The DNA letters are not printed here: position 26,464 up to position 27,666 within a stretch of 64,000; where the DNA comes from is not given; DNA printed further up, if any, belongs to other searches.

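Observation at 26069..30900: ECF sigma / anti-sigma-like TM protein bearing a T9SS type-B sorting domain / giant Ig-repeat T9SS substrate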

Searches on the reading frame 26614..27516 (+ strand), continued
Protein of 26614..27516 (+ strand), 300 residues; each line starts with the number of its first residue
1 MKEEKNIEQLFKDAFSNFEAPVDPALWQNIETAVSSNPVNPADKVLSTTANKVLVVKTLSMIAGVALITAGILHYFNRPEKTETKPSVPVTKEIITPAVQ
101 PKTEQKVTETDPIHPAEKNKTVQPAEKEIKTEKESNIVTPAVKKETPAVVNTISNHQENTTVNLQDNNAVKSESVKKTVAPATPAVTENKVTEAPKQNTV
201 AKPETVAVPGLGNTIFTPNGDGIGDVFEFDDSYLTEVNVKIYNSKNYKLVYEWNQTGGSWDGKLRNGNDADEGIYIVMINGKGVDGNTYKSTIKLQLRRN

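Call 17: find_encoding_contigs(protein=P0012, flank=7000, max_places=1)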
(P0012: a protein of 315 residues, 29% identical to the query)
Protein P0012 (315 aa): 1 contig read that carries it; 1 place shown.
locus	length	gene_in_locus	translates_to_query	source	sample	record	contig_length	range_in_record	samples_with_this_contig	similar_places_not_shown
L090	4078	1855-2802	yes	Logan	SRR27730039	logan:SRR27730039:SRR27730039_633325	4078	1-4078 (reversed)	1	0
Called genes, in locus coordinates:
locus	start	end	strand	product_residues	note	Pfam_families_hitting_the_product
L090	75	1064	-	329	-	PF01118:Semialdhyde_dh, PF02800:Gp_dh_C (faint), PF02774:Semialdhyde_dhC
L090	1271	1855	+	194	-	PF04542:Sigma70_r2, PF08281:Sigma70_r4_2, PF04545:Sigma70_r4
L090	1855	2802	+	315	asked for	PF13585:CHU_C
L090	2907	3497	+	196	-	PF08281:Sigma70_r4_2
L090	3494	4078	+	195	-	?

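Call 29: search_protein_families(library=pfam, proteins=[L034:6328-9582:+, L030:6122-7345:+, L077:6983-7894:+, L028:3819-4636:+], max_evalue=0.01)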
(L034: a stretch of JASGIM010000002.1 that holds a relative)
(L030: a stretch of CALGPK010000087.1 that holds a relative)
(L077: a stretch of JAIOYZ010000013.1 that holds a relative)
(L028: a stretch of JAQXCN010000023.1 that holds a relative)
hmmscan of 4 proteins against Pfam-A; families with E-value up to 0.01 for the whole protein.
L034:6328-9582:+ (1084 aa): 3 families
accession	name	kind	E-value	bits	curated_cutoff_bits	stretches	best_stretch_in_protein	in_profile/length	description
PF13585.12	CHU_C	-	2.8e-21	75.9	27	1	1005-1082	2-86/86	CHU_C Type IX secretion signal domain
PF06119.19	NIDO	-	7.5e-19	68.9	25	1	486-632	3-155/186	Nidogen-like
PF18911.6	PKD_4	-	1.6e-07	31.7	27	1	927-996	12-82/85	PKD domain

L030:6122-7345:+ (407 aa): 3 families
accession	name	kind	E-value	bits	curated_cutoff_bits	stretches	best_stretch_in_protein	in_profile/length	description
PF13585.12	CHU_C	-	1e-17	64.5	27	1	319-405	2-86/86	CHU_C Type IX secretion signal domain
PF18911.6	PKD_4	-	6.3e-09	36.2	27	1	258-308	30-80/85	PKD domain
PF00801.26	PKD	-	9.3e-07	29.2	23.5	1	258-303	26-73/80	PKD domain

L077:6983-7894:+ (303 aa): 1 family
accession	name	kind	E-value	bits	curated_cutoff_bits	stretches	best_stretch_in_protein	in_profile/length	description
PF13585.12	CHU_C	-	3.3e-18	66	27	1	215-301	3-86/86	CHU_C Type IX secretion signal domain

L028:3819-4636:+ (272 aa): 1 family
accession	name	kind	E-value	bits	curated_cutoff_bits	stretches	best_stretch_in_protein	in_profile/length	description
PF13585.12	CHU_C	-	2.4e-08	34.4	27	1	219-269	3-54/86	CHU_C Type IX secretion signal domain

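Call 32: list_cluster_members(proteins=[window:26614-27516:+, P0004, P0011, P0018, P0023, window:26069-26596:+])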
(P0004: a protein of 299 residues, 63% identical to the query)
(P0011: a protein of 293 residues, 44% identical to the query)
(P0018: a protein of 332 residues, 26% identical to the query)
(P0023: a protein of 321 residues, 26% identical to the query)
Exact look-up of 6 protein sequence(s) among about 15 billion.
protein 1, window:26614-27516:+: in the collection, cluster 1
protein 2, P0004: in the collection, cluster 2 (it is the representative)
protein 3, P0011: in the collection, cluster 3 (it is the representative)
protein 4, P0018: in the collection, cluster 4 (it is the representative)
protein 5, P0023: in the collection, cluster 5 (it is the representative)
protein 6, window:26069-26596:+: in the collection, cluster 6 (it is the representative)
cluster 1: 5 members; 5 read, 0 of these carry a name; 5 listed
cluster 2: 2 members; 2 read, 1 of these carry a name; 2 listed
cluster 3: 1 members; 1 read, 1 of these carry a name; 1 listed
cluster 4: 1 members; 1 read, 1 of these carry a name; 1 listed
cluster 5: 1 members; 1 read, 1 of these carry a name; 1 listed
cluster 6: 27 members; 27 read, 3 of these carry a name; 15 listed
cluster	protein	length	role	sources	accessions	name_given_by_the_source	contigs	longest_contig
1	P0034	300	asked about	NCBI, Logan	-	-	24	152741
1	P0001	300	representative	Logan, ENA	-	-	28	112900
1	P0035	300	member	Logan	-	-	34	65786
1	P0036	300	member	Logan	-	-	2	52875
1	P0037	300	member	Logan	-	-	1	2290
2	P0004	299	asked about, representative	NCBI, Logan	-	-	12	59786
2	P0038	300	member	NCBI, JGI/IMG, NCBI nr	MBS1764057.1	MAG: gliding motility-associated C-terminal domain-containing protein [Bacteroidetes ... | hypothetical protein | gliding motility-associated C-terminal domain-containing protein [Bacteroidota bacterium]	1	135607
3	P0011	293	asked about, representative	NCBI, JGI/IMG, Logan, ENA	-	hypothetical protein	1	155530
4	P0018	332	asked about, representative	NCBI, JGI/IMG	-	gliding motility-associated-like protein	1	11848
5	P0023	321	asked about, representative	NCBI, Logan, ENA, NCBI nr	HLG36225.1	MAG TPA: gliding motility-associated C-terminal domain-containing protein [Bacteroidia ... | gliding motility-associated C-terminal domain-containing protein [Bacteroidia bacterium]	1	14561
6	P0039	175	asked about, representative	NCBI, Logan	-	-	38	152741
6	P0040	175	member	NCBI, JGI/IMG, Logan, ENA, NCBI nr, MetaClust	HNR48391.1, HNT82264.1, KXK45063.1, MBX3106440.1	MAG TPA: sigma-70 family RNA polymerase sigma factor [Bacteroidia bacterium] | MAG: sigma-70 family RNA polymerase sigma factor [Bacteroidetes bacterium OLB10] | status=active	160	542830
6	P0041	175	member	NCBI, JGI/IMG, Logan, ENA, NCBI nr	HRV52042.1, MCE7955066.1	MAG TPA: sigma-70 family RNA polymerase sigma factor [Bacteroidia bacterium] | sigma-70 family RNA polymerase sigma factor [Bacteroidetes bacterium CHB6]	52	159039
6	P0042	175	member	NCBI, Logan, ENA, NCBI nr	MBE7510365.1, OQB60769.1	MAG: ECF RNA polymerase sigma factor SigE [Bacteroidetes bacterium ADurb.Bin141] | sigma-70 family RNA polymerase sigma factor [Bacteroidia bacterium]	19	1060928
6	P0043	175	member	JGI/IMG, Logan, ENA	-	-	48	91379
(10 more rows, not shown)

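Call 46: predict_structure(alignment_id=A1)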
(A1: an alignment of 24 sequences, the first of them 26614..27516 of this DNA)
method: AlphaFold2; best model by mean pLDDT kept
length: 300 residues; sequences in the alignment: 24
mean_pLDDT: 59.9   pTM: 0.39
mean pLDDT of the five models: 59.9, 59.4, 59.2, 55.3, 53.7
residues with pLDDT >= 90: 83; 70-90: 14; 50-70: 49; < 50: 154
segments of 3 or more residues with pLDDT < 50: 36-66, 77-192, 195-199
pLDDT, mean of each block of 10 residues (from residue 1): 58 56 60 49 41 42 48 49 36 40 40 41 40 35 34 32 34 39 41 48 81 90 92 96 97 96 95 97 95 94
secondary structure, 60 per line:
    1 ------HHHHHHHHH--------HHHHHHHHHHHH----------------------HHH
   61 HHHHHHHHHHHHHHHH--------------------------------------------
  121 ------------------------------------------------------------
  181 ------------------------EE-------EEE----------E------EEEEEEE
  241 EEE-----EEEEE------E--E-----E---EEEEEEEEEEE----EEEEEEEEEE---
elements in order: H7-15 H24-35 H58-76 E214-216 E234-243 E249-253 E273-283 E288-297

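Call 72: fold_search(model_id=the predicted structure, library=pdb)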
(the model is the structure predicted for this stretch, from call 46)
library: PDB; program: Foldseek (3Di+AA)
matches with E <= 10: 1783; with E <= 0.001: 6
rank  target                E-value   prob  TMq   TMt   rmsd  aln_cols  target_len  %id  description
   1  5xyr                  1.1e-04  1.00  0.25  0.06   3.5        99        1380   13  Crystal structure of a serine protease from Streptococcus species (released 2018-08-08)
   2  7edd                  3.2e-04  1.00  0.24  0.06   3.2       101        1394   17  Crystal structure of a serine protease from Streptococcus pyogenes (released 2021-05-12)
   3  7yzx_A                5.2e-04  1.00  0.23  0.08   4.7       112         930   14  ScpA from Streptococcus pyogenes, D783A mutant. (released 2022-08-31)
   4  5xya                  7.4e-04  1.00  0.25  0.06   3.4       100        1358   16  Crystal structure of a serine protease from Streptococcus species (released 2018-08-08)
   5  5xxz_B                7.9e-04  1.00  0.22  0.06   3.8       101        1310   18  Crystal structure of a serine protease from Streptococcus species (released 2018-08-08)
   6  5icu                  8.4e-04  1.00  0.18  0.46   9.2       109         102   15  The crystal structure of CopC from Methylosinus trichosporium OB3b (released 2016-04-06)
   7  7bj3                  1.1e-03  1.00  0.23  0.08   4.6       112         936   14  ScpA from Streptococcus pyogenes, S512A active site mutant (released 2021-05-12)
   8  3eif                  1.1e-03  1.00  0.23  0.08   4.6       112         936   14  1.9 angstrom crystal structure of the active form of the C5a peptidase from Streptococcus pyogenes (ScpA) (released 2009-02-24)
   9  8bty_A                1.4e-03  1.00  0.22  0.08   5.3       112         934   14  Structure of the active form of ScpB, the C5a-peptidase from Streptococcus agalactiae. (released 2023-11-15)
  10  9mt4_G                1.5e-03  0.97  0.16  0.26  27.1       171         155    8  Connector structure of phage JohannRWettstein (Bas63) (released 2025-11-19)
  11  5xxz_A                2.2e-03  1.00  0.22  0.05   5.8       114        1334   14  Crystal structure of a serine protease from Streptococcus species (released 2018-08-08)
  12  2z4t_A                2.5e-03  0.95  0.15  0.10  10.0       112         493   12  Crystal Structure of Vibrionaceae Photobacterium sp. JT-ISH-224 2,6-sialyltransferase in a Ternary Complex with Donor  (released 2008-04-08)
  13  1xf1_A                2.6e-03  1.00  0.23  0.08   4.5       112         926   13  Structure of C5a peptidase- a key virulence factor from Streptococcus (released 2005-11-22)
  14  8sgn_G                2.8e-03  0.95  0.17  0.13   8.2       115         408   16  Crystal structure of Epstein-Barr virus glycoprotein 350 (gp350) in complex with Cy651H02, a monoclonal antibody isola (released 2024-04-17)
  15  2ptt_B                3.8e-03  0.94  0.17  0.37   7.5       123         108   13  Structure of NK cell receptor 2B4 (CD244) bound to its ligand CD48 (released 2007-11-20)
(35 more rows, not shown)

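Call 86: find_encoding_contigs(protein=P0025, flank=8000, max_places=1)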
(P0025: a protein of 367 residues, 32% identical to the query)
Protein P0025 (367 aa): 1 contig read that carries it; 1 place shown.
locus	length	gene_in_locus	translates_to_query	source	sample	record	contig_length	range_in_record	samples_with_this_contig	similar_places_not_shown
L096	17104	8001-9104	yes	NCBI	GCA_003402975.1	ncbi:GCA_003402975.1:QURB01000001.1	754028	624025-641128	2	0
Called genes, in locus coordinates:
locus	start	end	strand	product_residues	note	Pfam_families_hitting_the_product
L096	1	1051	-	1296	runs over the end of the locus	PF07494:Reg_prop (faint), PF08450:SGL (faint), PF07495:Y_Y_Y, PF00211:Guanylate_cyc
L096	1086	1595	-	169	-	PF00210:Ferritin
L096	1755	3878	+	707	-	PF08206:OB_RNB, PF17876:CSD2 (weak), PF17849:OB_Dis3 (weak), PF17876:CSD2, PF00773:RNB, PF00575:S1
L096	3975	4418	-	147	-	PF02502:LacAB_rpiB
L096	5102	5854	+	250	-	PF00072:Response_reg, PF04397:LytTR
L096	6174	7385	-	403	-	PF13098:Thioredoxin_2 (faint), PF00578:AhpC-TSA, PF08534:Redoxin, PF13905:Thioredoxin_8 (weak)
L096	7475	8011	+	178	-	PF07638:Sigma70_ECF (weak), PF04542:Sigma70_r2, PF08281:Sigma70_r4_2, PF04545:Sigma70_r4 (weak)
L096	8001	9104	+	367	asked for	PF18911:PKD_4, PF00801:PKD, PF13585:CHU_C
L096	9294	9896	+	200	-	-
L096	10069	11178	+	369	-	PF04166:PdxA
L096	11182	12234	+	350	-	PF05343:Peptidase_M42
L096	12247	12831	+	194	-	PF05257:CHAP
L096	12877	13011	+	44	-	-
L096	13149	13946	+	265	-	-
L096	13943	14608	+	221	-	PF13505:OMP_b-brl (faint), PF13568:OMP_b-brl_2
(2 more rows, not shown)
